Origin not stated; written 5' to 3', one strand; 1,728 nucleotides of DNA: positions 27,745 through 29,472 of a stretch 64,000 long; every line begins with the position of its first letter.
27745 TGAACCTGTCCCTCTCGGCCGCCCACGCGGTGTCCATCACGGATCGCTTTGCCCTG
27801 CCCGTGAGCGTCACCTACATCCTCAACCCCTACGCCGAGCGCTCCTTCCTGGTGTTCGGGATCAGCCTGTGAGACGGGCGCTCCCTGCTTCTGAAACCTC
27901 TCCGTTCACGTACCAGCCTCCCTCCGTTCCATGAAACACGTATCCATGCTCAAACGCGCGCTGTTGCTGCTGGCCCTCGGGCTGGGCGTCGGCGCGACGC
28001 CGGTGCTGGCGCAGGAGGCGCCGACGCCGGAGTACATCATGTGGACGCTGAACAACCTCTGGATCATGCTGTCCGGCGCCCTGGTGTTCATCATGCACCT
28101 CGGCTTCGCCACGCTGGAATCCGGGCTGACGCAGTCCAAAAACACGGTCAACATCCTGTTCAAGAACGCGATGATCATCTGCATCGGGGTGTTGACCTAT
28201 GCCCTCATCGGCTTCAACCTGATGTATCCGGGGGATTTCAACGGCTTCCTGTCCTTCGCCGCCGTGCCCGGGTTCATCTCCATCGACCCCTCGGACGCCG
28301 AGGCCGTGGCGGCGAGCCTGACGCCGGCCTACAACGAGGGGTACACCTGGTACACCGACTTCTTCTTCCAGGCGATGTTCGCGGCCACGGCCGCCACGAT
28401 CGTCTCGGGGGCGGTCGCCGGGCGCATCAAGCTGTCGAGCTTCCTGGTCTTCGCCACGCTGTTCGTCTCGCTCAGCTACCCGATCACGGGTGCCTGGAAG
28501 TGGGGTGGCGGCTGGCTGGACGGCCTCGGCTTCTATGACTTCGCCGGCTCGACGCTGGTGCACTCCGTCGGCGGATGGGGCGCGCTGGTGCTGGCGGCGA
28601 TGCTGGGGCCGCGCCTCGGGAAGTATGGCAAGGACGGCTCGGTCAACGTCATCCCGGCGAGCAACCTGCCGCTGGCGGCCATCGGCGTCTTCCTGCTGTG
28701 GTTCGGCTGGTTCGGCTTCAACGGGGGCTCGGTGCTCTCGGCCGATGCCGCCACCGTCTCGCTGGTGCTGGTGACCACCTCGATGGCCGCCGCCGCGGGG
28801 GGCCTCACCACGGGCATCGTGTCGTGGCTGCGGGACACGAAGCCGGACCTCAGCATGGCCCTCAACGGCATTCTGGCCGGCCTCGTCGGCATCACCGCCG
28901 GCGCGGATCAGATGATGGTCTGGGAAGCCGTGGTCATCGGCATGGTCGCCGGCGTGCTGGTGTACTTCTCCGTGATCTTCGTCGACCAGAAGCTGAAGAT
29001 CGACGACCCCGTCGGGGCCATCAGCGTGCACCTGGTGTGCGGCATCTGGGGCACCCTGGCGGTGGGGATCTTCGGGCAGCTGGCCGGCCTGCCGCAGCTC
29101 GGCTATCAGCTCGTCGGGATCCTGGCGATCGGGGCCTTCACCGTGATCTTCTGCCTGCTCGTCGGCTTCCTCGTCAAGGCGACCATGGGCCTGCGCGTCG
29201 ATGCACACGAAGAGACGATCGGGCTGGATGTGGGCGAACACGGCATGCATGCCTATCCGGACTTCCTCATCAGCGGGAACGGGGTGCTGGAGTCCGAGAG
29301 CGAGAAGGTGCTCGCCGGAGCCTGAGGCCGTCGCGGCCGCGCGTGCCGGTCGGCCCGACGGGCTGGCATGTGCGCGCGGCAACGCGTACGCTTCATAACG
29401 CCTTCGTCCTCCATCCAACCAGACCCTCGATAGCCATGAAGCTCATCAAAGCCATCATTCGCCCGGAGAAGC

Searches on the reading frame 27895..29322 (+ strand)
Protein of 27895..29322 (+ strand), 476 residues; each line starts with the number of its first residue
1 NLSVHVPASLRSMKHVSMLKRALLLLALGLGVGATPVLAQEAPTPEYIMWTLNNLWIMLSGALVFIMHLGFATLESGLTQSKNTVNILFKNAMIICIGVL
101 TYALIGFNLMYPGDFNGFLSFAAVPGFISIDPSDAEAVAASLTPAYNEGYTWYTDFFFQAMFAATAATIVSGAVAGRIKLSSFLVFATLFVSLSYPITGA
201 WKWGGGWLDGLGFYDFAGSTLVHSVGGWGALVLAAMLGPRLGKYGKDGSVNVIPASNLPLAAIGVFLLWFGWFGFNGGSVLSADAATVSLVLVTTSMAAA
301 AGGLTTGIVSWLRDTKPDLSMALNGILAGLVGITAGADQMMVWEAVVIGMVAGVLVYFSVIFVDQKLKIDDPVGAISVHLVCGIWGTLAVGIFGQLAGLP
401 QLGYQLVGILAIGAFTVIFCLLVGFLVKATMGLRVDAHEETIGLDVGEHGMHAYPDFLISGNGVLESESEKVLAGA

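Call 67: search_protein_families(library=pfam, proteins=[window:27895-29322:+], max_evalue=0.0001)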
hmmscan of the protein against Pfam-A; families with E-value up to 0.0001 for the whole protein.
window:27895-29322:+ (476 aa): 1 family
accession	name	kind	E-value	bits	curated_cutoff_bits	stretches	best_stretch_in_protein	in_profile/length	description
PF00909.26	Ammonium_transp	-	3.9e-117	391.8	23.2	1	55-454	1-399/399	Ammonium Transporter Family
